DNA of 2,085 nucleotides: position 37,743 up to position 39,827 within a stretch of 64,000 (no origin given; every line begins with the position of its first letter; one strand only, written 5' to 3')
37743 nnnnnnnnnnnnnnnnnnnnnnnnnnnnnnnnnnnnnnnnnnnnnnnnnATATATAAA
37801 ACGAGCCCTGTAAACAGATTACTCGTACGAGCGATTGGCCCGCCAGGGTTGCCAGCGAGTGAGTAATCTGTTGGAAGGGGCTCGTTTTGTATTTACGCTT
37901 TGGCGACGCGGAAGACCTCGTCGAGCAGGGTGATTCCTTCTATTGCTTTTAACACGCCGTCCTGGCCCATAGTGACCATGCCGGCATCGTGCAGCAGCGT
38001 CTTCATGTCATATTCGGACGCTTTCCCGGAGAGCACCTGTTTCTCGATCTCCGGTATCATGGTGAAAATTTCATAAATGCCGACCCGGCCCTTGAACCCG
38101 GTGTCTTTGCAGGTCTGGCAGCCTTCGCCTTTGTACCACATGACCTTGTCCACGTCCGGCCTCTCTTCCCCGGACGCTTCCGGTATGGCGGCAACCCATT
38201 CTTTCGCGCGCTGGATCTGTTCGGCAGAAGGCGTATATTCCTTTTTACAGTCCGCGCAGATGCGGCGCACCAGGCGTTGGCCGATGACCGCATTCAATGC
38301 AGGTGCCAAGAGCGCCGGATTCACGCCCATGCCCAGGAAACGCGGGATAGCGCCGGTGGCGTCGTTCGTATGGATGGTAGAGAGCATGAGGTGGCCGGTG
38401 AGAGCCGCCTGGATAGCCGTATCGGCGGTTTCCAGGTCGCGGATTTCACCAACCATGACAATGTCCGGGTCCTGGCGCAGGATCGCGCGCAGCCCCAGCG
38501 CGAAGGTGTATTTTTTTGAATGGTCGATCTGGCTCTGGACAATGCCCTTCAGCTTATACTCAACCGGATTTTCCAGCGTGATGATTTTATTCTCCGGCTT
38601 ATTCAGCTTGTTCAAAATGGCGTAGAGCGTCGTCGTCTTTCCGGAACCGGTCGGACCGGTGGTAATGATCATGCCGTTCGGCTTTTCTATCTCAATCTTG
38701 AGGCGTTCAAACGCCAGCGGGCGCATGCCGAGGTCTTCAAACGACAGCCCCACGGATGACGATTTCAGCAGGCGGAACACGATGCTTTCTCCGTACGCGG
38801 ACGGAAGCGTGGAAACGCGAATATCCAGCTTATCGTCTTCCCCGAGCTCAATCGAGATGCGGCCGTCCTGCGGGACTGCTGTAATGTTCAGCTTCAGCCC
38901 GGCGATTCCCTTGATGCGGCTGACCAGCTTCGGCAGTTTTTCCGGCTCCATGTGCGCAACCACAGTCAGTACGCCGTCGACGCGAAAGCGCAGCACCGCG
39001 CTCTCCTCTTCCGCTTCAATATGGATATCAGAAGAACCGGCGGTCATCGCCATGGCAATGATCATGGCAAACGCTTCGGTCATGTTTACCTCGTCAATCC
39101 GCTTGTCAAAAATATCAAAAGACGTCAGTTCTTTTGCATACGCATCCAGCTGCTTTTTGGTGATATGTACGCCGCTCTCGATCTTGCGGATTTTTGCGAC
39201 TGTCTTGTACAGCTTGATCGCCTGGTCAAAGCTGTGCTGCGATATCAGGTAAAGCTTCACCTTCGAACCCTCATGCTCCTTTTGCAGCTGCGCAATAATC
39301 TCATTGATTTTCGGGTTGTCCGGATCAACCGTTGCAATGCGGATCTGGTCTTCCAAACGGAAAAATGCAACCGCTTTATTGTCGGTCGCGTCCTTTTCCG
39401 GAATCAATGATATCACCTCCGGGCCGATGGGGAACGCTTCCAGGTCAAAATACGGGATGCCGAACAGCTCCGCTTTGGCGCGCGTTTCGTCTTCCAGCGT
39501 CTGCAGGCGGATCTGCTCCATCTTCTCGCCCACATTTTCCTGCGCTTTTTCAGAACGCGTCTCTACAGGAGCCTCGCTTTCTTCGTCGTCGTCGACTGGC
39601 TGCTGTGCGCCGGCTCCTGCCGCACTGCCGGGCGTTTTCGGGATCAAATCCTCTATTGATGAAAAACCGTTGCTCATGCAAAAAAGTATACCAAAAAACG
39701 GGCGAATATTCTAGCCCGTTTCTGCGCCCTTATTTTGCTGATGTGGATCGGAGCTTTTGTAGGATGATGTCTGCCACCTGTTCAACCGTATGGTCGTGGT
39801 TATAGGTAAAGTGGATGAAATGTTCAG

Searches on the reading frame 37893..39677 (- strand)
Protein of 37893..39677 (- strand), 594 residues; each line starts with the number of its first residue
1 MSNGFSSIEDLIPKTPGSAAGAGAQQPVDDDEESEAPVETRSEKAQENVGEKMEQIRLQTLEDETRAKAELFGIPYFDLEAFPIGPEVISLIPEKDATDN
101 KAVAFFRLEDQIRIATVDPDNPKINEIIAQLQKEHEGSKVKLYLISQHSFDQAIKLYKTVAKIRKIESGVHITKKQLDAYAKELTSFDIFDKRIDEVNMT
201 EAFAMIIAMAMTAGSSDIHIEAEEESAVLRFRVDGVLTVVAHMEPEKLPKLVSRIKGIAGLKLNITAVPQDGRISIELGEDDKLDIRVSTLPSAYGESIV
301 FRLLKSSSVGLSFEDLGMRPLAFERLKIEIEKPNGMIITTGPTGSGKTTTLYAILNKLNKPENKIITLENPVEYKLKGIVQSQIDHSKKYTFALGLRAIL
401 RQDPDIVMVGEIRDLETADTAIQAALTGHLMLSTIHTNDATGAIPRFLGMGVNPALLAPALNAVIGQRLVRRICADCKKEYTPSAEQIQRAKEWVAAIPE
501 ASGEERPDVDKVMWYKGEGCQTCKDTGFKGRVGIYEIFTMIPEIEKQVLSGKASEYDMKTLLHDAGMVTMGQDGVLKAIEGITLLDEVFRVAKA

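Call 49: search_protein_families(library=pfam, proteins=[window:37893-39677:-], max_evalue=0.00001)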
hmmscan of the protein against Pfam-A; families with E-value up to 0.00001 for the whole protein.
window:37893-39677:- (594 aa): 2 families
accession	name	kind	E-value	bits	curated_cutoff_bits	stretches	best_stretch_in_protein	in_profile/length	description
PF00437.27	T2SSE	-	5.6e-115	384.4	24.9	1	203-590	12-370/370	Type II/IV secretion system protein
PF05157.20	MshEN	-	1.1e-11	45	23.1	1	72-155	1-81/90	MshEN domain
